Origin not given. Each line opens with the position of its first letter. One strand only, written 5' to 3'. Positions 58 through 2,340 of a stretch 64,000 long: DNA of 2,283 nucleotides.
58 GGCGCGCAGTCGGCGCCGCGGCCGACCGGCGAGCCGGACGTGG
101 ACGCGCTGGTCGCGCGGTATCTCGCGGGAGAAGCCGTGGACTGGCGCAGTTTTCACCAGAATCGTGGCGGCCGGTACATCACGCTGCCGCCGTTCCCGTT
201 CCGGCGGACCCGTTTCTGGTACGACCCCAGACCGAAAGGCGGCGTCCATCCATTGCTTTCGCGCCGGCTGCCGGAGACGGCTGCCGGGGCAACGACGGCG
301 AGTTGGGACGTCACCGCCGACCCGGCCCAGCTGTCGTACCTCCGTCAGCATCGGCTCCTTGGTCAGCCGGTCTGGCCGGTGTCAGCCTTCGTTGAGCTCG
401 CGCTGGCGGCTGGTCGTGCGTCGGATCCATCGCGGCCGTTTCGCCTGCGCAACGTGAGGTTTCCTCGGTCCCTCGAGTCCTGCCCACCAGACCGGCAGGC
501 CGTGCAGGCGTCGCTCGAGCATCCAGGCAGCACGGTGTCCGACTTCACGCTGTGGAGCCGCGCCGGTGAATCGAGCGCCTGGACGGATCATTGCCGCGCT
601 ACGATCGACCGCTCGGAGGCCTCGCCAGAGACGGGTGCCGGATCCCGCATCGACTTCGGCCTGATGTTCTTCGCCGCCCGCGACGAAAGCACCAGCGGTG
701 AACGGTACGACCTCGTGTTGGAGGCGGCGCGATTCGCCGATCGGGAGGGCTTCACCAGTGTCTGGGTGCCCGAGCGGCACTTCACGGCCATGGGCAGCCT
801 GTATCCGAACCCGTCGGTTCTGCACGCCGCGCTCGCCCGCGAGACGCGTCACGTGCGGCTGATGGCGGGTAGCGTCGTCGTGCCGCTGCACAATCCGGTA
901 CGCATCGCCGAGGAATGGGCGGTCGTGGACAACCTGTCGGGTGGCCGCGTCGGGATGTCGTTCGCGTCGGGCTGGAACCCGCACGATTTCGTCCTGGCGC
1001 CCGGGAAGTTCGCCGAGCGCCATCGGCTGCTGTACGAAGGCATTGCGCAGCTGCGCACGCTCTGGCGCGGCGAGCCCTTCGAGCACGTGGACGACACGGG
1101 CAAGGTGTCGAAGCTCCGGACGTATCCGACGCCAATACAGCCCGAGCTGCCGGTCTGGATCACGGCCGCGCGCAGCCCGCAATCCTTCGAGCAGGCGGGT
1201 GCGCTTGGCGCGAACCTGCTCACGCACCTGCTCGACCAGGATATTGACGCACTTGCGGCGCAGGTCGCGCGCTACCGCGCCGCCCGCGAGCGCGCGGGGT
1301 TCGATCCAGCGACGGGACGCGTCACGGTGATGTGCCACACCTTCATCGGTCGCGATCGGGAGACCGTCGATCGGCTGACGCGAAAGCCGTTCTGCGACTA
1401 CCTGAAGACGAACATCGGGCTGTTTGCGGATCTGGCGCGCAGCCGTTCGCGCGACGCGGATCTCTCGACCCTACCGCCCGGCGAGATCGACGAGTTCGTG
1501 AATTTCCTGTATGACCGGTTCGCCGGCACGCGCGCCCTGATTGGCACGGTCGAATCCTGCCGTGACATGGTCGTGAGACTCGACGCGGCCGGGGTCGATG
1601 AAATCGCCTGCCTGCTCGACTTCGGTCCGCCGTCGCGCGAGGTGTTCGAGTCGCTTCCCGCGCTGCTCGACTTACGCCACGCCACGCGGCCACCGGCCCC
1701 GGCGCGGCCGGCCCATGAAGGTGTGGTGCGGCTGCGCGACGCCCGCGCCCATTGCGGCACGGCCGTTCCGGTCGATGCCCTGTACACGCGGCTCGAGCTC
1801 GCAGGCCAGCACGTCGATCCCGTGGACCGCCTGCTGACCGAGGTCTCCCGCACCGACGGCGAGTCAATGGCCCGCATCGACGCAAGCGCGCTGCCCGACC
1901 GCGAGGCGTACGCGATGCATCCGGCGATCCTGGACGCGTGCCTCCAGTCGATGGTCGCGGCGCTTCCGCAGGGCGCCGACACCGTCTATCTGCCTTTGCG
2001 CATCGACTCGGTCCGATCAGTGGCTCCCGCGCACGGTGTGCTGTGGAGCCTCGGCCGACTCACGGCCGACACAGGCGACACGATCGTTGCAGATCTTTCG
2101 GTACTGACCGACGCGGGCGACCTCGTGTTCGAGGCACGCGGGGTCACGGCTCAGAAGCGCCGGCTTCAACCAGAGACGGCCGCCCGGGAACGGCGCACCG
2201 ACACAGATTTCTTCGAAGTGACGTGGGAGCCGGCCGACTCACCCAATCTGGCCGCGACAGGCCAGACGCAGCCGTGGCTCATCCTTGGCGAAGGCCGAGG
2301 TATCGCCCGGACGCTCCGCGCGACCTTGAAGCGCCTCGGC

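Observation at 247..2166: Luciferase-like monooxygenase domain inserted between the two hot-dog halves of a PKS dehydratase domain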

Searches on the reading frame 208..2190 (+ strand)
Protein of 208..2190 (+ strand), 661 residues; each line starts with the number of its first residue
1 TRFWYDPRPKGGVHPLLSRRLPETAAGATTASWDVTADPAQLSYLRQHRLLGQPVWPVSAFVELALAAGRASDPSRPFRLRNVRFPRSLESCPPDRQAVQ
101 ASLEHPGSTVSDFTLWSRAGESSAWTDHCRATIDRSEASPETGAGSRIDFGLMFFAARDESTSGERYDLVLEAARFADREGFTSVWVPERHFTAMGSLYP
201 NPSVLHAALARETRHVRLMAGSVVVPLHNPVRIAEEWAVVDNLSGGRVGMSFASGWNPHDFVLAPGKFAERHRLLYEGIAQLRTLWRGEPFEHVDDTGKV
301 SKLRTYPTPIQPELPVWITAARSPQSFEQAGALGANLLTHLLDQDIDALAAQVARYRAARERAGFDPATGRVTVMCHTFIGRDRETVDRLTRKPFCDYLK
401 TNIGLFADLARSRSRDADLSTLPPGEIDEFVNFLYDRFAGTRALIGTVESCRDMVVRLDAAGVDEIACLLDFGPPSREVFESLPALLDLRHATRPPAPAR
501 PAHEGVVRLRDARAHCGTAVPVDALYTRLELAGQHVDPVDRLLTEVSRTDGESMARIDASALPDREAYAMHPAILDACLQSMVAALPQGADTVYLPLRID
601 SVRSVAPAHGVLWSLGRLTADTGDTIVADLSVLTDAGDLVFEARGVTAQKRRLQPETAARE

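Call 10: find_homologous_proteins(query=window:208-2190:+, max_evalue=1e-10)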
Query window:208-2190:+ (661 aa): 1266 proteins with E <= 1e-10 among 8000 candidates; the best 120 are listed.
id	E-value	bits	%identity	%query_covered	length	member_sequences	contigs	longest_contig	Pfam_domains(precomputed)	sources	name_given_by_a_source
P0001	1.0e-156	541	52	76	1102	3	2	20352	PF08659.17,PF00296.27,PF00550.32,PF13561.13,PF14765.13,PF00106.32,PF01370.28,PF22953.4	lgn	-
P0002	3.6e-151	523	50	76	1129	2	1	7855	PF08659.17,PF00296.27,PF00550.32,PF13561.13,PF14765.13,PF23441.1,PF00106.32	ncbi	-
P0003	3.3e-150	520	49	77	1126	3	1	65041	PF08659.17,PF00296.27,PF00550.32,PF14765.13,PF00106.32,PF01370.28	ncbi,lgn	-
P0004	1.5e-149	518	52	70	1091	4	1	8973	PF08659.17,PF00296.27,PF00550.32,PF14765.13,PF00106.32,PF01370.28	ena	-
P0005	1.6e-149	517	50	77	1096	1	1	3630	PF08659.17,PF00296.27,PF16363.12,PF00550.32,PF13561.13,PF14765.13,PF13460.13,PF00106.32,PF01370.28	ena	-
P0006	5.8e-149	516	49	77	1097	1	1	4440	PF08659.17,PF00296.27,PF16363.12,PF02719.22,PF00550.32,PF13561.13,PF14765.13,PF00106.32,PF01370.28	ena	-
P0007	9.3e-149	515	50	74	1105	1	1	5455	PF08659.17,PF00296.27,PF00550.32,PF14765.13,PF00106.32,PF01370.28,PF22953.4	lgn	-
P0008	2.8e-148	513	49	76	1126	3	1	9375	PF08659.17,PF00296.27,PF00550.32,PF13561.13,PF14765.13,PF00106.32,PF22953.4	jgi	jgi:phthiocerol/phenolphthiocerol synthesis type-I polyketide synthase D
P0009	3.9e-148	513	48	77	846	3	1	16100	PF08659.17,PF00296.27,PF14765.13,PF00106.32,PF22953.4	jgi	jgi:natural product biosynthesis luciferase-like monooxygenase protein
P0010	5.9e-148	512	49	75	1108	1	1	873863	PF08659.17,PF00296.27,PF00550.32,PF14765.13,PF00106.32,PF01370.28,PF22953.4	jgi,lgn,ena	-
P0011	3.1e-147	510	49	75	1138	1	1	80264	PF08659.17,PF00296.27,PF00550.32,PF13561.13,PF14765.13,PF00106.32,PF22953.4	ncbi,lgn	-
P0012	1.6e-146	508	49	76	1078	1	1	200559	PF08659.17,PF00296.27,PF00550.32,PF14765.13,PF00106.32,PF22953.4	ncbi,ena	-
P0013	1.7e-146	508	49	75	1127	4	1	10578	PF08659.17,PF00296.27,PF00550.32,PF13561.13,PF14765.13,PF00106.32,PF01370.28,PF22953.4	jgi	jgi:natural product biosynthesis luciferase-like monooxygenase protein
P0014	1.9e-146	507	49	75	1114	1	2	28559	PF08659.17,PF00296.27,PF00550.32,PF13561.13,PF14765.13,PF00106.32,PF01370.28,PF22953.4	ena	-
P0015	3.1e-146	507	49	76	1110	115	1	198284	PF08659.17,PF00296.27,PF00550.32,PF13561.13,PF14765.13,PF00106.32,PF22953.4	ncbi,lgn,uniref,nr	ncbi:type I polyketide synthase [Burkholderia vietnamiensis]|uniref:type I polyketide synthase n=1 T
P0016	6.4e-146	506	48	76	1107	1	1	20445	PF08659.17,PF00296.27,PF00550.32,PF13561.13,PF14765.13,PF00106.32,PF22953.4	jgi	jgi:phthiocerol/phenolphthiocerol synthesis type-I polyketide synthase D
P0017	1.5e-145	504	49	76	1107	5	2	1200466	PF08659.17,PF00296.27,PF00550.32,PF13561.13,PF14765.13,PF00106.32,PF22953.4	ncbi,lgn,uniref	ncbi:type I polyketide synthase [Burkholderia sp. LMG 32019]|uniref:type I polyketide synthase n=1 T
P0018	1.8e-145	504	50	73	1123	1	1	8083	PF08659.17,PF00296.27,PF00550.32,PF14765.13,PF00106.32,PF01370.28,PF22953.4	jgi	jgi:phthiocerol/phenolphthiocerol synthesis type-I polyketide synthase D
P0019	5.8e-145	502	47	77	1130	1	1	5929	PF08659.17,PF00296.27,PF00550.32,PF13561.13,PF14765.13,PF00106.32,PF22953.4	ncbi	-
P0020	6.0e-145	502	49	76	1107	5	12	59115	PF08659.17,PF00296.27,PF00550.32,PF13561.13,PF14765.13,PF00106.32,PF22953.4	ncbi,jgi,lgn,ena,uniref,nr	ncbi:MAG: LLM class flavin-dependent oxidoreductase [Burkholderia sp.]|jgi:acyl carrier protein|unir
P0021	1.3e-144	501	49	75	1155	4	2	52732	PF08659.17,PF00296.27,PF21394.4,PF00550.32,PF14765.13,PF00106.32,PF23297.2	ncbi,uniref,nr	ncbi:LLM class flavin-dependent oxidoreductase [Corallococcus praedator]|uniref:LLM class flavin-dep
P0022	1.8e-144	501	48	78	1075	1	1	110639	PF08659.17,PF00296.27,PF00550.32,PF13561.13,PF14765.13,PF00106.32,PF22953.4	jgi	jgi:phthiocerol/phenolphthiocerol synthesis type-I polyketide synthase D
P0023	4.2e-144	500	50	71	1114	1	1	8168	PF08659.17,PF00296.27,PF00550.32,PF13561.13,PF14765.13,PF00106.32,PF01370.28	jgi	jgi:natural product biosynthesis luciferase-like monooxygenase protein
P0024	6.0e-144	499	48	75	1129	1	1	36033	PF08659.17,PF00296.27,PF00550.32,PF14765.13,PF00106.32,PF22953.4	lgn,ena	-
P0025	1.1e-143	498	48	77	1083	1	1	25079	PF08659.17,PF00296.27,PF00550.32,PF14765.13,PF00106.32,PF22953.4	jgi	jgi:natural product biosynthesis luciferase-like monooxygenase protein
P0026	2.5e-143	497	49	77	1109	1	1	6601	PF08659.17,PF00296.27,PF00550.32,PF13561.13,PF14765.13,PF00106.32,PF22953.4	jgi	jgi:phthiocerol/phenolphthiocerol synthesis type-I polyketide synthase D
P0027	3.2e-143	497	47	76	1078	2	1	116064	PF08659.17,PF00296.27,PF00550.32,PF14765.13,PF00106.32,PF22953.4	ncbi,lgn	ncbi:MAG: type I polyketide synthase [Bryobacteraceae bacterium]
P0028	4.3e-143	496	49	77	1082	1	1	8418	PF08659.17,PF00296.27,PF00550.32,PF14765.13,PF00106.32,PF22953.4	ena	-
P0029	4.3e-143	496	48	75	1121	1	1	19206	PF08659.17,PF00296.27,PF00550.32,PF13561.13,PF14765.13,PF00106.32,PF01370.28,PF22953.4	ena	-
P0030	8.5e-143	495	49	74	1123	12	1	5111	PF08659.17,PF00296.27,PF00550.32,PF14765.13,PF00106.32,PF01370.28,PF22953.4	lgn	-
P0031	9.2e-143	495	48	76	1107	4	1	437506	PF08659.17,PF00296.27,PF00550.32,PF13561.13,PF14765.13,PF00106.32,PF22953.4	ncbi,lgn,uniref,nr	ncbi:type I polyketide synthase [Burkholderia contaminans]|uniref:type I polyketide synthase n=1 Tax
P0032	1.0e-142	495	48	78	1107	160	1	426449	PF08659.17,PF00296.27,PF00550.32,PF13561.13,PF14765.13,PF00106.32,PF22953.4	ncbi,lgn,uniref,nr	ncbi:type I polyketide synthase [Burkholderia ubonensis]|uniref:type I polyketide synthase n=1 Tax=B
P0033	1.5e-142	494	47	76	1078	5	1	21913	PF08659.17,PF00296.27,PF00550.32,PF14765.13,PF00106.32,PF22953.4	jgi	-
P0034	1.7e-142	494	50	73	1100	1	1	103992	PF08659.17,PF00296.27,PF00550.32,PF14765.13,PF00106.32,PF01370.28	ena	-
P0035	1.7e-142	494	46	76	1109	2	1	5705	PF08659.17,PF00296.27,PF00550.32,PF13561.13,PF14765.13,PF00106.32,PF22953.4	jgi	jgi:natural product biosynthesis luciferase-like monooxygenase protein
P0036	1.8e-142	494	48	74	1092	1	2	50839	PF08659.17,PF00296.27,PF00550.32,PF13561.13,PF14765.13,PF00106.32,PF22953.4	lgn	-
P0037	2.0e-142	494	47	78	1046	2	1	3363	PF08659.17,PF00296.27,PF00550.32,PF13561.13,PF14765.13,PF00106.32,PF01370.28,PF22953.4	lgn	-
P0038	9.3e-142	492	48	77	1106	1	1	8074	PF08659.17,PF00296.27,PF00550.32,PF13561.13,PF14765.13,PF00106.32,PF01370.28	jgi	jgi:natural product biosynthesis luciferase-like monooxygenase protein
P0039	1.3e-141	491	48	76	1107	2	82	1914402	PF08659.17,PF00296.27,PF00550.32,PF13561.13,PF14765.13,PF00106.32,PF22953.4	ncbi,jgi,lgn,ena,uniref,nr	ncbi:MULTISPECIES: bifunctional LLM class flavin-dependent oxidoreductase/SDR family oxidoreductase 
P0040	1.7e-141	491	48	78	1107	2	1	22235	PF08659.17,PF00296.27,PF00550.32,PF13561.13,PF14765.13,PF00106.32,PF22953.4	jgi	-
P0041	1.9e-141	491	49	76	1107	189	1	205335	PF08659.17,PF00296.27,PF00550.32,PF13561.13,PF14765.13,PF00106.32,PF22953.4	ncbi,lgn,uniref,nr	ncbi:type I polyketide synthase [Burkholderia ambifaria]|uniref:type I polyketide synthase n=1 Tax=B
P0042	3.1e-141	490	46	75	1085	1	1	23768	PF08659.17,PF00296.27,PF00550.32,PF14765.13,PF00106.32,PF22953.4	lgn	-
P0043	3.9e-141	490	47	76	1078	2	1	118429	PF08659.17,PF00296.27,PF00550.32,PF14765.13,PF00106.32,PF22953.4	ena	-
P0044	4.2e-141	490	48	76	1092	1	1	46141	PF08659.17,PF00296.27,PF00550.32,PF13561.13,PF14765.13,PF00106.32,PF22953.4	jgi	jgi:natural product biosynthesis luciferase-like monooxygenase protein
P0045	4.7e-141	490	48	76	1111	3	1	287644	PF08659.17,PF00296.27,PF00550.32,PF13561.13,PF14765.13,PF00106.32,PF22953.4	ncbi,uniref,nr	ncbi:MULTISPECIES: type I polyketide synthase [Paraburkholderia]|uniref:type I polyketide synthase n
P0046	5.8e-141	489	49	75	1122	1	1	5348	PF08659.17,PF00296.27,PF00550.32,PF13561.13,PF14765.13,PF00106.32,PF22953.4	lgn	-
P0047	1.9e-140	488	47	76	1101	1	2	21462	PF08659.17,PF00296.27,PF00550.32,PF13561.13,PF14765.13,PF00106.32,PF22953.4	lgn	-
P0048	2.6e-140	487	46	77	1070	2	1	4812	PF08659.17,PF00296.27,PF00550.32,PF14765.13,PF00106.32,PF22953.4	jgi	jgi:phthiocerol/phenolphthiocerol synthesis type-I polyketide synthase D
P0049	2.6e-140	487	47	77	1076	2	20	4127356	PF08659.17,PF00296.27,PF00550.32,PF13561.13,PF14765.13,PF00106.32,PF01370.28,PF22953.4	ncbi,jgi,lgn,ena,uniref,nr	ncbi:type I polyketide synthase [Acidobacterium capsulatum]|uniref:Monooxygenase, luciferase family/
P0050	3.0e-140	487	50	75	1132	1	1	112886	PF08659.17,PF00296.27,PF00550.32,PF14765.13,PF00106.32,PF22953.4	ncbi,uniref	ncbi:MupA/Atu3671 family FMN-dependent luciferase-like monooxygenase [Streptomyces sp. NPDC029674]|u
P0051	1.7e-139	484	48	76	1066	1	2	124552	PF08659.17,PF00296.27,PF00550.32,PF13561.13,PF14765.13,PF00106.32,PF22953.4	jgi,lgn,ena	-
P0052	1.9e-139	484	48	75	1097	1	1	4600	PF08659.17,PF00296.27,PF00550.32,PF13561.13,PF14765.13,PF00106.32,PF22953.4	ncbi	ncbi:MAG TPA: type I polyketide synthase, partial [Steroidobacteraceae bacterium]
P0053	2.5e-139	484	47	78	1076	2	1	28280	PF08659.17,PF00296.27,PF00550.32,PF13561.13,PF14765.13,PF00106.32,PF01370.28,PF22953.4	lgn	-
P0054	2.9e-139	484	47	75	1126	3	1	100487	PF08659.17,PF00296.27,PF00550.32,PF13561.13,PF14765.13,PF00106.32,PF22953.4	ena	-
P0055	8.2e-139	482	46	75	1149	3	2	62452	PF08659.17,PF00296.27,PF00550.32,PF13561.13,PF14765.13,PF00106.32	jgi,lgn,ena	-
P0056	2.4e-138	481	49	73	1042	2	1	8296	PF08659.17,PF00296.27,PF00550.32,PF14765.13,PF00106.32,PF22953.4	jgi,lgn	jgi:phthiocerol/phenolphthiocerol synthesis type-I polyketide synthase D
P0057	5.4e-138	479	48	75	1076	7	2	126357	PF08659.17,PF00296.27,PF00550.32,PF13561.13,PF14765.13,PF00106.32,PF01370.28,PF22953.4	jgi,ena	-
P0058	2.6e-137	477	45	86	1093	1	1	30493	PF00296.27,PF21089.4,PF22621.3,PF14765.13,PF00698.27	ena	-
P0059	3.4e-137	477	48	76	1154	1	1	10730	PF08659.17,PF00296.27,PF00550.32,PF13561.13,PF14765.13,PF00106.32,PF22953.4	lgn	-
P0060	1.2e-136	475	50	74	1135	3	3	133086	PF08659.17,PF00296.27,PF00550.32,PF14765.13,PF00106.32,PF22953.4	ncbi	ncbi:bifunctional LLM class flavin-dependent oxidoreductase/SDR family oxidoreductase [Streptomyces 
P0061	1.4e-136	475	47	75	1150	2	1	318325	PF08659.17,PF00296.27,PF00550.32,PF14765.13,PF00106.32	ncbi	ncbi:MupA/Atu3671 family FMN-dependent luciferase-like monooxygenase [Streptomyces sp. NPDC002671]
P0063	2.0e-135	471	49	68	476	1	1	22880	PF00296.27,PF14765.13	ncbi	-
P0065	7.3e-135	469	45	75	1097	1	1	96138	PF08659.17,PF00296.27,PF00550.32,PF14765.13,PF00106.32,PF22953.4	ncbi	-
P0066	9.3e-135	469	48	75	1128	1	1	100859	PF08659.17,PF00296.27,PF00550.32,PF14765.13,PF00106.32,PF22953.4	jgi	jgi:natural product biosynthesis luciferase-like monooxygenase protein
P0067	1.2e-134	468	60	52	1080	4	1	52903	PF08659.17,PF00296.27,PF00550.32,PF13561.13,PF14765.13,PF00106.32,PF01370.28,PF22953.4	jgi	jgi:natural product biosynthesis luciferase-like monooxygenase protein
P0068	1.3e-134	468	50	66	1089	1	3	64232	PF08659.17,PF00296.27,PF00550.32,PF13561.13,PF14765.13,PF00106.32,PF01370.28,PF22953.4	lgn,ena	-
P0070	2.1e-133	464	49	77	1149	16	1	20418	PF08659.17,PF00296.27,PF00550.32,PF14765.13,PF00106.32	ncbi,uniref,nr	ncbi:MupA/Atu3671 family FMN-dependent luciferase-like monooxygenase [Streptomyces swartbergensis]|u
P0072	2.3e-132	461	45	76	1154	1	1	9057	PF08659.17,PF00296.27,PF00550.32,PF14765.13,PF00106.32,PF23297.2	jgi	jgi:phthiocerol/phenolphthiocerol synthesis type-I polyketide synthase D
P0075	4.0e-132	460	45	78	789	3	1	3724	PF08659.17,PF00296.27,PF14765.13,PF22953.4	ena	-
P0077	7.0e-132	459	42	79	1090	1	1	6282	PF13847.13,PF13489.13,PF00296.27,PF13649.13,PF00550.32,PF14765.13,PF06080.19,PF18558.9,PF08241.19,PF08242.19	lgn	-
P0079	8.9e-132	459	47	74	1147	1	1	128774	PF08659.17,PF00296.27,PF00550.32,PF14765.13,PF00106.32,PF22953.4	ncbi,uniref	ncbi:bifunctional LLM class flavin-dependent oxidoreductase/SDR family oxidoreductase [Streptomyces 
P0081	1.8e-131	458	43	77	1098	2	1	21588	PF13847.13,PF13489.13,PF00296.27,PF13649.13,PF00550.32,PF14765.13,PF06080.19,PF18558.9,PF08241.19,PF08242.19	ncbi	ncbi:MAG: MupA/Atu3671 family FMN-dependent luciferase-like monooxygenase [Cyanobacteria bacterium P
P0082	2.5e-131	457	43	75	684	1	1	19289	PF00296.27,PF00550.32,PF14765.13,PF23297.2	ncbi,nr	ncbi:MAG: hypothetical protein C6Y22_29445 [Hapalosiphonaceae cyanobacterium JJU2]|nr:MAG: hypotheti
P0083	4.9e-131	456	43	75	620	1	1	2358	PF00296.27,PF14765.13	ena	-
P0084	5.8e-131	456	49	62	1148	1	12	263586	PF08659.17,PF00296.27,PF00550.32,PF13561.13,PF14765.13,PF00106.32,PF23297.2,PF22953.4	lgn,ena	-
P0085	8.1e-131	456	46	76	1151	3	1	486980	PF08659.17,PF00296.27,PF00550.32,PF14765.13,PF00106.32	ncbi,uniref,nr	ncbi:bifunctional LLM class flavin-dependent oxidoreductase/SDR family oxidoreductase [Streptomyces 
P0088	1.9e-130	454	42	77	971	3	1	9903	PF13489.13,PF00296.27,PF13649.13,PF14765.13,PF18558.9,PF08241.19,PF08242.19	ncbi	ncbi:MAG: MupA/Atu3671 family FMN-dependent luciferase-like monooxygenase, partial [Cyanobacteria ba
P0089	2.2e-130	454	42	77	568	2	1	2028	PF00296.27,PF14765.13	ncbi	ncbi:MAG: MupA/Atu3671 family FMN-dependent luciferase-like monooxygenase, partial [Cyanobacteria ba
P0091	1.9e-129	451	47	75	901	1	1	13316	PF08659.17,PF00296.27,PF14765.13,PF22953.4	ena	-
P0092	2.3e-129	451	42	77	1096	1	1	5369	PF13847.13,PF13489.13,PF00296.27,PF13649.13,PF00550.32,PF14765.13,PF06080.19,PF18558.9,PF08241.19,PF08242.19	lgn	-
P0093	3.3e-129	450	45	77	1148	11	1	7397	PF08659.17,PF00296.27,PF00550.32,PF14765.13,PF00106.32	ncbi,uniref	ncbi:bifunctional LLM class flavin-dependent oxidoreductase/SDR family oxidoreductase [Streptomyces 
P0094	6.7e-129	449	46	76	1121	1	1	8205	PF08659.17,PF00296.27,PF00550.32,PF14765.13,PF00106.32,PF22953.4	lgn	-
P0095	7.4e-129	449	46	75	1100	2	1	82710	PF08659.17,PF00296.27,PF00550.32,PF13561.13,PF14765.13,PF23441.1,PF00106.32,PF01370.28,PF22953.4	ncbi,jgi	-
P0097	1.1e-128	449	46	69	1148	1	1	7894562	PF08659.17,PF00296.27,PF00550.32,PF14765.13,PF00106.32,PF23297.2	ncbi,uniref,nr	ncbi:LLM class flavin-dependent oxidoreductase [Streptomyces sp. NA04227]|uniref:bifunctional LLM cl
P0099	2.4e-128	448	42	78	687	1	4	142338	PF00296.27,PF00550.32,PF14765.13,PF23297.2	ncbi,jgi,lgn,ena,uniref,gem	ncbi:MupA/Atu3671 family FMN-dependent luciferase-like monooxygenase [Scytonema sp. PCC 10023]|unire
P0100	2.4e-127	444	41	77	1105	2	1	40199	PF08659.17,PF00296.27,PF13561.13,PF14765.13,PF00106.32,PF22953.4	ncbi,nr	ncbi:MAG TPA: MupA/Atu3671 family FMN-dependent luciferase-like monooxygenase, partial [Nostocaceae 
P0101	5.9e-127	443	42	76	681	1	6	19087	PF00296.27,PF00550.32,PF14765.13,PF23297.2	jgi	jgi:phthiocerol/phenolphthiocerol synthesis type-I polyketide synthase D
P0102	1.4e-126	442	41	78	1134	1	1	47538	PF13847.13,PF13489.13,PF00296.27,PF13649.13,PF00550.32,PF14765.13,PF06080.19,PF18558.9,PF08241.19,PF08242.19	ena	-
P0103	1.6e-126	442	41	78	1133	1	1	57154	PF13847.13,PF13489.13,PF00296.27,PF13649.13,PF00550.32,PF14765.13,PF18558.9,PF08241.19,PF08242.19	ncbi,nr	ncbi:MAG: MupA/Atu3671 family FMN-dependent luciferase-like monooxygenase [Synechococcales bacterium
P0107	5.0e-126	440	41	77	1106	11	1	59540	PF13847.13,PF13489.13,PF00296.27,PF13649.13,PF00550.32,PF14765.13,PF06080.19,PF18558.9,PF08241.19,PF08242.19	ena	-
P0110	7.2e-126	439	42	73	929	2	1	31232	PF00668.26,PF00296.27,PF00550.32,PF14765.13,PF23297.2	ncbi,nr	ncbi:MAG TPA: MupA/Atu3671 family FMN-dependent luciferase-like monooxygenase, partial [Pyrinomonada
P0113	9.8e-126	439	39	76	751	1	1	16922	PF00296.27,PF00550.32,PF14765.13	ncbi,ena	-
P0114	1.1e-125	439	50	56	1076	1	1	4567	PF08659.17,PF00296.27,PF21394.4,PF14765.13,PF22953.4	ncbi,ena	-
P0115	1.1e-125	439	44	77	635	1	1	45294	PF00296.27,PF00550.32,PF14765.13,PF23297.2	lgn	-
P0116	1.6e-125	438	46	77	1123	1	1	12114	PF08659.17,PF00296.27,PF00550.32,PF13561.13,PF14765.13,PF00106.32,PF22953.4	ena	-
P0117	2.1e-125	438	42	79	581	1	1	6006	PF00296.27,PF14765.13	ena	-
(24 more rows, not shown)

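Call 21: find_encoding_contigs(protein=P0041, flank=10000, max_places=1)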
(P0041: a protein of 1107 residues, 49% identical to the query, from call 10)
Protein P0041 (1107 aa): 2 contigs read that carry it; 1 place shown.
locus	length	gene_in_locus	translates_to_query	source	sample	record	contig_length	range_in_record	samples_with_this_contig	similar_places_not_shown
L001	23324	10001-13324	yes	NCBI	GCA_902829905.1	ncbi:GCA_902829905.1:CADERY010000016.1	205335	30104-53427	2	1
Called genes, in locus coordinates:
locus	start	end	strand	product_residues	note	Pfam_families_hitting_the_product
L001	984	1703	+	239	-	PF00975:Thioesterase, PF12697:Abhydrolase_6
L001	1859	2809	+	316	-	PF01073:3Beta_HSD (weak), PF01370:Epimerase, PF02719:Polysacc_synt_2 (faint), PF04321:RmlD_sub_bind (weak), PF07993:NAD_binding_4 (faint), PF16363:GDP_Man_Dehyd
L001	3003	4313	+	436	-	PF00202:Aminotran_3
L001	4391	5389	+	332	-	PF02668:TauD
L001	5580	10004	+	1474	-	PF00501:AMP-binding, PF23024:AMP-dom_DIP2-like, PF00550:PP-binding, PF00109:ketoacyl-synt, PF02801:Ketoacyl-synt_C, PF16197:KAsynt_C_assoc, PF22621:CurL-like_PKS_C, PF22336:RhiE-like_linker, +2 more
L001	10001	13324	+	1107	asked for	PF00296:Bac_luciferase, PF14765:PS-DH, PF22953:SpnB_Rossmann, PF00106:adh_short, PF08659:KR, PF13561:adh_short_C2, PF00550:PP-binding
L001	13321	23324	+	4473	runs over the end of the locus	PF00109:ketoacyl-synt, PF02801:Ketoacyl-synt_C, PF16197:KAsynt_C_assoc, PF22621:CurL-like_PKS_C, PF00698:Acyl_transf_1, PF22953:SpnB_Rossmann, PF00106:adh_short, PF08659:KR, +16 more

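Call 22: search_protein_families(library=pfam, proteins=[L001:5580-10001:+, L001:10001-13321:+], max_evalue=0.01)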
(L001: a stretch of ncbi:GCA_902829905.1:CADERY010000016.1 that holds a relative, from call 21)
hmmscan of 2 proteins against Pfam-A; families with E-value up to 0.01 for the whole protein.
L001:5580-10001:+ (1474 aa): 10 families
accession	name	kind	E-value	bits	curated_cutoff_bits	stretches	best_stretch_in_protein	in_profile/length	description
PF00109.32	ketoacyl-synt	-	7.2e-89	298.1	20.8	1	681-912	3-252/252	Beta-ketoacyl synthase, N-terminal domain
PF00501.34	AMP-binding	-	1.9e-71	241.4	29.9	1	20-411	7-384/384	AMP-binding enzyme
PF02801.28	Ketoacyl-synt_C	-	1e-46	158.3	20.8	1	921-1037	2-118/119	Beta-ketoacyl synthase, C-terminal domain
PF22621.2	CurL-like_PKS_C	-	1e-22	80.3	27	1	1105-1167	2-64/64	CurL-like, PKS C-terminal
PF21089.3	PKS_DH_N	-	3.7e-22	78.6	27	1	1344-1448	1-103/103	Polyketide synthase dehydratase domain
PF16197.11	KAsynt_C_assoc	-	2.1e-20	73.6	33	1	1041-1153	2-109/111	Ketoacyl-synthetase C-terminal extension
PF22336.2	RhiE-like_linker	-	1e-12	48.3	27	1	1108-1173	2-66/67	RhiE-like, KS-MAT linker domain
PF00550.31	PP-binding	-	3.3e-12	46.9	20.8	1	599-661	5-67/67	Phosphopantetheine attachment site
PF23024.1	AMP-dom_DIP2-like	-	2.7e-08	34.3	27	1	454-564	2-104/110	Disco-interacting protein 2-like, AMP domain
PF00108.29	Thiolase_N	-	7.7e-06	25.9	26.4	1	810-862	59-113/260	Thiolase, N-terminal domain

L001:10001-13321:+ (1107 aa): 8 families
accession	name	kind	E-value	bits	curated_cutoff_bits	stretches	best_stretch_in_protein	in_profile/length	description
PF08659.16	KR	-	8e-59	199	22.6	1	729-902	1-180/180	KR domain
PF00296.26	Bac_luciferase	-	6.7e-53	180.5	27.9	1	1-318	1-314/314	Luciferase-like monooxygenase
PF14765.12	PS-DH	-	2.8e-28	99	23.7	1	356-509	3-161/166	Polyketide synthase dehydratase N-terminal domain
PF00550.31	PP-binding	-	5.8e-14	52.5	20.8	1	1005-1071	2-67/67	Phosphopantetheine attachment site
PF00106.31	adh_short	-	1.2e-10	41.7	26.6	1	731-888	3-166/195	short chain dehydrogenase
PF13561.12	adh_short_C2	-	4.9e-09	36.5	27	1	739-882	7-154/236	Enoyl-(Acyl carrier protein) reductase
PF01370.27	Epimerase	-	0.00043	20.2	20.9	1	732-859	2-116/240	NAD dependent epimerase/dehydratase family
PF23297.2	ACP_SdgA_C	-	0.0012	19.3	27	1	1000-1075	9-83/95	Highly reducing polyketide synthase sdgA, C-terminal ACP domain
